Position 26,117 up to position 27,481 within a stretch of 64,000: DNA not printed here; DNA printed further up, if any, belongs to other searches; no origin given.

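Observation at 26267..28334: MamK-family actin-like protein co-operonic with a membrane-anchored cell-wall amidase, outside any magnetosome context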

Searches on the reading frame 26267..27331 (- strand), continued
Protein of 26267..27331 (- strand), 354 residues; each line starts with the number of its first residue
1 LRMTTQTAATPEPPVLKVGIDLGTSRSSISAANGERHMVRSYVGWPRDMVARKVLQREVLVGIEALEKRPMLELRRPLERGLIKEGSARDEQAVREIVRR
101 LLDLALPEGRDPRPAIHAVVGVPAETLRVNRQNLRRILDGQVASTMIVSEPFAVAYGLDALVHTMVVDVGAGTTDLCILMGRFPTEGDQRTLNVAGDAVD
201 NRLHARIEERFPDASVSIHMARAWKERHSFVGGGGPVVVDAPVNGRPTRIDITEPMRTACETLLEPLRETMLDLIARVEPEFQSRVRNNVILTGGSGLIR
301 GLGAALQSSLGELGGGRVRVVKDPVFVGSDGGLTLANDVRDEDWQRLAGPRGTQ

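Call 34: find_encoding_contigs(protein=P0020, flank=8000, max_places=2)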
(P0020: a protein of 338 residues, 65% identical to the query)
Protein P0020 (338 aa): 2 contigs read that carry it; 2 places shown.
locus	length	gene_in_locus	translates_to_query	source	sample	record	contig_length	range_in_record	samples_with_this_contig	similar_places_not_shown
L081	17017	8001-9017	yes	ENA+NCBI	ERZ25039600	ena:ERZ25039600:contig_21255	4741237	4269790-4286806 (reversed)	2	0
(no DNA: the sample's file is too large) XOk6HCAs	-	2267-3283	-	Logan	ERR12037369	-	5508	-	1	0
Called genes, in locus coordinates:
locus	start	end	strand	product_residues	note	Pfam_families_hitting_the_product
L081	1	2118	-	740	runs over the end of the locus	PF23139:OB_YrrC, PF14520:HHH_5 (weak), PF14490:HHH_RecD2, PF13086:AAA_11 (weak), PF13245:AAA_19, PF13604:AAA_30, PF18335:SH3_13, PF13538:UvrD_C_2, +4 more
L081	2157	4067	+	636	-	PF02838:Glyco_hydro_20b, PF00728:Glyco_hydro_20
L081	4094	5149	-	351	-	PF01636:APH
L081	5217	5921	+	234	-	-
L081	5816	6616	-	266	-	PF02567:PhzC-PhzF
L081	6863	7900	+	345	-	PF01520:Amidase_3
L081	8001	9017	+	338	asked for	PF00022:Actin, PF06723:MreB_Mbl, PF25229:Salactin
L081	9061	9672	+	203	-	PF01553:Acyltransferase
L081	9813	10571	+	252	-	PF00753:Lactamase_B, PF16123:HAGH_C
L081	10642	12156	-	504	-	PF00291:PALP, PF00585:Thr_dehydrat_C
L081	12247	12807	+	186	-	-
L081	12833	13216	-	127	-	PF00190:Cupin_1 (weak), PF07883:Cupin_2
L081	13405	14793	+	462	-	PF01565:FAD_binding_4, PF08031:BBE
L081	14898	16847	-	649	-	PF12228:DUF3604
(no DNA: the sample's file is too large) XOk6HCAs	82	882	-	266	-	PF02567:PhzC-PhzF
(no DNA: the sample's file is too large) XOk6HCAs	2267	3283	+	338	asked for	PF00022:Actin, PF06723:MreB_Mbl, PF25229:Salactin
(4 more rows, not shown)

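Call 38: find_related_loci(query=P0242, collection=metagenome_contigs, flank=4000)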
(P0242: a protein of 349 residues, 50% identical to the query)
Query P0242 (349 aa) in metagenome_contigs; peptide patterns used: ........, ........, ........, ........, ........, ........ (x = any residue, [..] = any of these).
308 stretches matched a pattern; 208 encode a relative of the query (tblastn E <= 1e-3); the best 80 are kept; 80 distinct loci.
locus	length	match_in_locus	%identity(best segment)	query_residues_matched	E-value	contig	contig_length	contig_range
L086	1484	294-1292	71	17-348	5e-178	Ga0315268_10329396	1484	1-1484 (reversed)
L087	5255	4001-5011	69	16-349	4e-163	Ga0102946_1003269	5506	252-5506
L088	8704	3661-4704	67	3-348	2e-160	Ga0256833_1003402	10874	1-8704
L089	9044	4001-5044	67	3-348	2e-160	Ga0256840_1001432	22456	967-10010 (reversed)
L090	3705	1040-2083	68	1-346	7e-166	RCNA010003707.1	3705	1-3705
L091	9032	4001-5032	68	3-346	9e-159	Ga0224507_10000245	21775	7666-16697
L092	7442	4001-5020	66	9-346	1e-157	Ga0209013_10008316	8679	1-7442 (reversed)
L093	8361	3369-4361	69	18-346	2e-157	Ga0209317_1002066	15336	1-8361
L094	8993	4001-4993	69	18-346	5e-157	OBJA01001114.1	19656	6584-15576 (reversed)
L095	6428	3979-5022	65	1-346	3e-157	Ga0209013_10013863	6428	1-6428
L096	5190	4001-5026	66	9-348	1e-156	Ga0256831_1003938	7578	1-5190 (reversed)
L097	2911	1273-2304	66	3-346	6e-164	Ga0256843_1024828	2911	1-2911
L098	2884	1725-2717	67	18-346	4e-164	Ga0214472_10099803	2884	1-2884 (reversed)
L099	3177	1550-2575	66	9-348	1e-162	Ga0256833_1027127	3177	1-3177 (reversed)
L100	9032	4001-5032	66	3-346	3e-155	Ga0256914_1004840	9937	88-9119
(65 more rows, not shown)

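Call 52: search_protein_families(library=phrogs, proteins=[window:26267-27331:-], max_evalue=0.001)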
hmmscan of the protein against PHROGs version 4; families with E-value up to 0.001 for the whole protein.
window:26267-27331:- (354 aa): 2 families
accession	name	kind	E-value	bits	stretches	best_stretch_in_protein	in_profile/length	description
phrog_22570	-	unknown function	2e-05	24.3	1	164-325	152-314/682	-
phrog_22485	-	unknown function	0.0005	19.3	0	118-213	135-239/634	-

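Call 53: search_protein_families(library=padloc, proteins=[window:26267-27331:-], max_evalue=0.001)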
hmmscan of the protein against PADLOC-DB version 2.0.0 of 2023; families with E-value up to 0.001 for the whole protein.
window:26267-27331:- (354 aa): 1 family
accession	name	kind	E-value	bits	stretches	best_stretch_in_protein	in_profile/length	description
PDLC04731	PDC-M61B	-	0.0001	19.2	1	149-188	330-374/588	-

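Call 54: find_related_loci(query=A1, collection=viral_contigs, flank=3000)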
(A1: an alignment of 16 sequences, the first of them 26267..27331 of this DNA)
Query A1 (354 aa) in viral_contigs; peptide patterns used: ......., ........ (x = any residue, [..] = any of these).
65 stretches matched a pattern; 5 encode a relative of the query (tblastn E <= 1e-3); 5 distinct loci.
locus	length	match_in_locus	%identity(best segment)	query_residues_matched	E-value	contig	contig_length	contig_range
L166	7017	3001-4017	42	16-347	3e-80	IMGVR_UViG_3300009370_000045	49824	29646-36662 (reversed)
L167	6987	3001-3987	36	18-347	4e-68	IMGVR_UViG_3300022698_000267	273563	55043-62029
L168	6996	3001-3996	36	15-347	4e-67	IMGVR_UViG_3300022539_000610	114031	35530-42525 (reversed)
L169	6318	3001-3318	32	118-215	2e-6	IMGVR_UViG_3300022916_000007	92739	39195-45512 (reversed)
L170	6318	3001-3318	32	118-215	2e-6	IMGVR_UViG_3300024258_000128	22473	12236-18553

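Call 70: predict_structure(alignment_id=A1)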
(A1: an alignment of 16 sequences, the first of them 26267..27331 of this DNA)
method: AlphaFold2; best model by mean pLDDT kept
length: 354 residues; sequences in the alignment: 16
mean_pLDDT: 69.2   pTM: 0.55
mean pLDDT of the five models: 69.2, 68.8, 68.4, 67.6, 65.2
residues with pLDDT >= 90: 45; 70-90: 160; 50-70: 73; < 50: 76
segments of 3 or more residues with pLDDT < 50: 7-10, 42-80, 151-162, 171-184, 351-354
pLDDT, mean of each block of 10 residues (from residue 1): 49 79 72 80 35 31 34 32 64 80 80 83 66 82 77 43 61 41 52 68 92 85 84 90 92 95 85 77 79 75 88 77 65 77 67 35
secondary structure, 60 per line:
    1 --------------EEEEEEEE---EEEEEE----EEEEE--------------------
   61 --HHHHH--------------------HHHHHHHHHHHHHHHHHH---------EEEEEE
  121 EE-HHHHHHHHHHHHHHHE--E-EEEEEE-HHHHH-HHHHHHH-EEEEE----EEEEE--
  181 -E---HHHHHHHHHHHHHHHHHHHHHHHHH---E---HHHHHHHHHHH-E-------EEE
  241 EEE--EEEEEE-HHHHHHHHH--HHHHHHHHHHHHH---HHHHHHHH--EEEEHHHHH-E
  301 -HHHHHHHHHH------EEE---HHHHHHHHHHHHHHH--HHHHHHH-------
elements in order: E15-22 E26-31 E36-40 H63-67 H88-105 E115-122 H124-138 E144-149 H151-155 H157-163 E165-169 E174-178 H186-210 H218-228 E238-243 E246-251 H253-261 H264-276 H280-287 E290-293 H294-298 H302-311 E318-320 H324-338 H341-347

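Call 73: fold_search(model_id=the predicted structure, library=pdb)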
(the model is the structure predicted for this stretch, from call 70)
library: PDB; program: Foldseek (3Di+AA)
matches with E <= 10: 986; with E <= 0.001: 637
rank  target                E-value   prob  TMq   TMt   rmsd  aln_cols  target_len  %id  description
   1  5ljv_A                2.3e-26  1.00  0.73  0.79   5.0       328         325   39  MamK double helical filament (released 2016-11-16)
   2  5ljw_B                3.7e-26  1.00  0.73  0.78   6.0       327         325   39  MamK non-polymerising A278D mutant bound to AMPPNP (released 2016-11-16)
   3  5ljw_A                1.0e-25  1.00  0.75  0.80   4.8       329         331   39  MamK non-polymerising A278D mutant bound to AMPPNP (released 2016-11-16)
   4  8r2n_A                1.1e-21  1.00  0.66  0.66   6.1       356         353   28  Structure of the BeeR filament (released 2025-03-05)
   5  5jyg_A                5.0e-18  1.00  0.70  0.75   5.4       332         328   38  Cryo-EM structure of the MamK filament at 6.5 A (released 2016-07-27)
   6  9a5t_B                6.9e-15  1.00  0.67  0.70   5.6       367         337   20  Integrative model of MBL-MREB by crosslinking MS and deep learning (released 2024-09-18)
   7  8azg                  1.7e-14  1.00  0.63  0.68   5.8       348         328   21  Crystal structure of MreB from Geobacillus stearothermophilus ATCC7953 in complex with ATP (released 2023-09-13)
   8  4czf                  4.5e-14  1.00  0.63  0.67   5.5       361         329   22  C. crescentus MreB, single filament, ADP (released 2014-06-11)
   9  4czl                  6.5e-14  1.00  0.62  0.65   5.2       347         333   23  C. crescentus MreB, monomeric, ADP (released 2014-06-25)
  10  1jcf                  7.7e-14  1.00  0.63  0.66   5.5       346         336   22  MREB FROM THERMOTOGA MARITIMA, TRIGONAL (released 2001-09-19)
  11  4czm_A                7.7e-14  1.00  0.62  0.65   5.6       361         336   22  C. crescentus MreB, monomeric, AMPPNP (released 2014-08-13)
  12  4czi                  7.7e-14  1.00  0.59  0.65   5.6       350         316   22  C. crescentus MreB, single filament, empty (released 2014-06-11)
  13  5afu_A                9.2e-14  1.00  0.62  0.60   6.4       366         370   18  Cryo-EM structure of dynein tail-dynactin-BICD2N complex (released 2015-03-11)
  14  4cze                  1.3e-13  1.00  0.60  0.65   5.9       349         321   22  C. crescentus MreB, double filament, empty (released 2014-06-11)
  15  4czk                  1.4e-13  1.00  0.63  0.69   5.3       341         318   23  C. crescentus MreB, single filament, AMPPNP, MP265 inhibitor (released 2014-06-11)
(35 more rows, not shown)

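Call 74: search_protein_families(library=pfam, proteins=[P0252, P0255, P0256, P0261, P0265, P0264, P0254, P0287, P0299, P0292], max_evalue=0.001)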
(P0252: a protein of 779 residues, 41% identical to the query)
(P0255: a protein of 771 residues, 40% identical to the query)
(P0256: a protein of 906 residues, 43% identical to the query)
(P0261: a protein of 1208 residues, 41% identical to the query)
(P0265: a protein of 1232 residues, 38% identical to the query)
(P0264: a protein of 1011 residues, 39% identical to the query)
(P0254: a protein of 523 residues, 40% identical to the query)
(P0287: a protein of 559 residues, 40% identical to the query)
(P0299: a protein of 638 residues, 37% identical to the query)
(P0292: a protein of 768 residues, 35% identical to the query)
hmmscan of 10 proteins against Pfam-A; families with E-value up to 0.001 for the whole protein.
P0252 (779 aa): 5 families
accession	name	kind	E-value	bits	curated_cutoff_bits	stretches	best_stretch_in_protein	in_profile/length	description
PF06723.19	MreB_Mbl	-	1.2e-26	93.8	27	1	453-771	4-322/327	MreB/Mbl protein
PF00022.25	Actin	-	3e-11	43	27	1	473-641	29-190/410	Actin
PF25229.1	Salactin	-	4.1e-08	33.1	27.1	1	453-770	4-333/335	Salactin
PF22128.2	Alp7A_like_C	-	0.00024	21.3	22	1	594-706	1-108/156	Alp7A C-terminal domain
PF14450.12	FtsA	-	0.00029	21.6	31.8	1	597-761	2-125/127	Cell division protein FtsA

P0255 (771 aa): 6 families
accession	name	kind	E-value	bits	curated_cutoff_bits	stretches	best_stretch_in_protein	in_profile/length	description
PF06723.19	MreB_Mbl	-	2.4e-29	102.7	27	1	445-762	4-321/327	MreB/Mbl protein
PF00022.25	Actin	-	9.9e-13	47.9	27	1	480-646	44-207/410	Actin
PF14450.12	FtsA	-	1.8e-07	32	31.8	1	589-753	2-125/127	Cell division protein FtsA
PF25229.1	Salactin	-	9.7e-07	28.6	27.1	1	445-763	4-334/335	Salactin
PF22128.2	Alp7A_like_C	-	2.8e-05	24.4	22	1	588-742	3-145/156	Alp7A C-terminal domain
PF21522.3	MreB-like_C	-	0.00032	21.7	27.8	0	589-696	1-105/123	Archaeal actin homologue MreB-like, C-terminal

P0256 (906 aa): 4 families
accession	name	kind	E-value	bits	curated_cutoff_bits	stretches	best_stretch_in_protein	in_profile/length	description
PF06723.19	MreB_Mbl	-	4.5e-32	111.6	27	1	580-898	4-322/327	MreB/Mbl protein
PF00022.25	Actin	-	1e-12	47.9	27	1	602-768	31-190/410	Actin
PF14450.12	FtsA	-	4.4e-06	27.5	31.8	1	724-869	2-103/127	Cell division protein FtsA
PF22128.2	Alp7A_like_C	-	9.5e-06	25.9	22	1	723-870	3-138/156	Alp7A C-terminal domain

P0261 (1208 aa): 4 families
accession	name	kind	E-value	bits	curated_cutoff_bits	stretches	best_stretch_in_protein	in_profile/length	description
PF06723.19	MreB_Mbl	-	7e-29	101.1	27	1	882-1200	4-322/327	MreB/Mbl protein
PF00022.25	Actin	-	3.3e-10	39.6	27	1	917-1073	44-194/410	Actin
PF14450.12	FtsA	-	2e-05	25.4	31.8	1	1026-1188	2-123/127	Cell division protein FtsA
PF22128.2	Alp7A_like_C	-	0.00039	20.7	22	1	1025-1172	3-138/156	Alp7A C-terminal domain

P0265 (1232 aa): 3 families
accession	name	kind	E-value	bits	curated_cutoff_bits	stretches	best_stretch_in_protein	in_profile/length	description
PF06723.19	MreB_Mbl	-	1.3e-28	100.3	27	1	906-1224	4-322/327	MreB/Mbl protein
PF00022.25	Actin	-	5.6e-13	48.7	27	1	927-1094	30-190/410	Actin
PF14450.12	FtsA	-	2.2e-07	31.7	31.8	1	1050-1197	2-105/127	Cell division protein FtsA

P0264 (1011 aa): 4 families
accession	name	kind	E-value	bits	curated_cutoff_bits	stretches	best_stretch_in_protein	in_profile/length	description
PF06723.19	MreB_Mbl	-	1.5e-29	103.3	27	1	684-999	4-319/327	MreB/Mbl protein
PF25229.1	Salactin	-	1.5e-08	34.5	27.1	1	684-1002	4-334/335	Salactin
PF00022.25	Actin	-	2e-08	33.7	27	1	719-872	44-190/410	Actin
PF14450.12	FtsA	-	0.00043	21.1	31.8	0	828-974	2-104/127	Cell division protein FtsA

P0254 (523 aa): 5 families
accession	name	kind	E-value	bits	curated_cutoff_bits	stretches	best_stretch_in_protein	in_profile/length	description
PF06723.19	MreB_Mbl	-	2.9e-32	112.2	27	1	197-514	4-321/327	MreB/Mbl protein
PF00022.25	Actin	-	2e-15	56.7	27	1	217-436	29-240/410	Actin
PF25229.1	Salactin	-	5.6e-12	45.8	27.1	1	197-515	4-334/335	Salactin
PF25216.1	Volactin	-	1e-08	35.5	35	1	240-512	61-321/321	Volactin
PF14450.12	FtsA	-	3.3e-06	27.9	31.8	1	341-507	2-127/127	Cell division protein FtsA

P0287 (559 aa): 4 families
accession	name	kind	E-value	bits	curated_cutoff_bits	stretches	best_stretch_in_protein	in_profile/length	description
PF06723.19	MreB_Mbl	-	8.1e-19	68.1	27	1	225-514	4-297/327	MreB/Mbl protein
PF00022.25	Actin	-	1e-06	28.1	27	1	246-431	30-212/410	Actin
PF25229.1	Salactin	-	0.00011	21.8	27.1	1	371-541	153-332/335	Salactin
PF21522.3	MreB-like_C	-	0.00099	20.1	27.8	0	370-502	2-115/123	Archaeal actin homologue MreB-like, C-terminal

P0299 (638 aa): 2 families
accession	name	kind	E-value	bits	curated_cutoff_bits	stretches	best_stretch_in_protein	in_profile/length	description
PF06723.19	MreB_Mbl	-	2.6e-16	59.8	27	1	304-617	4-317/327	MreB/Mbl protein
PF00022.25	Actin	-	2.2e-09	36.9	27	1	326-505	31-201/410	Actin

P0292 (768 aa): 5 families
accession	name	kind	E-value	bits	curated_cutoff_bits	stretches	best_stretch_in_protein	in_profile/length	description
PF00091.31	Tubulin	-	8.5e-41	140.8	33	1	4-160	2-186/190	Tubulin/FtsZ family, GTPase domain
PF12327.13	FtsZ_C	-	8.8e-29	100.1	27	1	212-307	1-95/95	FtsZ family, C-terminal domain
PF06723.19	MreB_Mbl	-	6e-23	81.6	27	1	435-753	4-321/327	MreB/Mbl protein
PF00022.25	Actin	-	1.4e-09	37.5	27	1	452-621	26-187/410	Actin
PF25229.1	Salactin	-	0.00025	20.6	27.1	1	581-754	154-334/335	Salactin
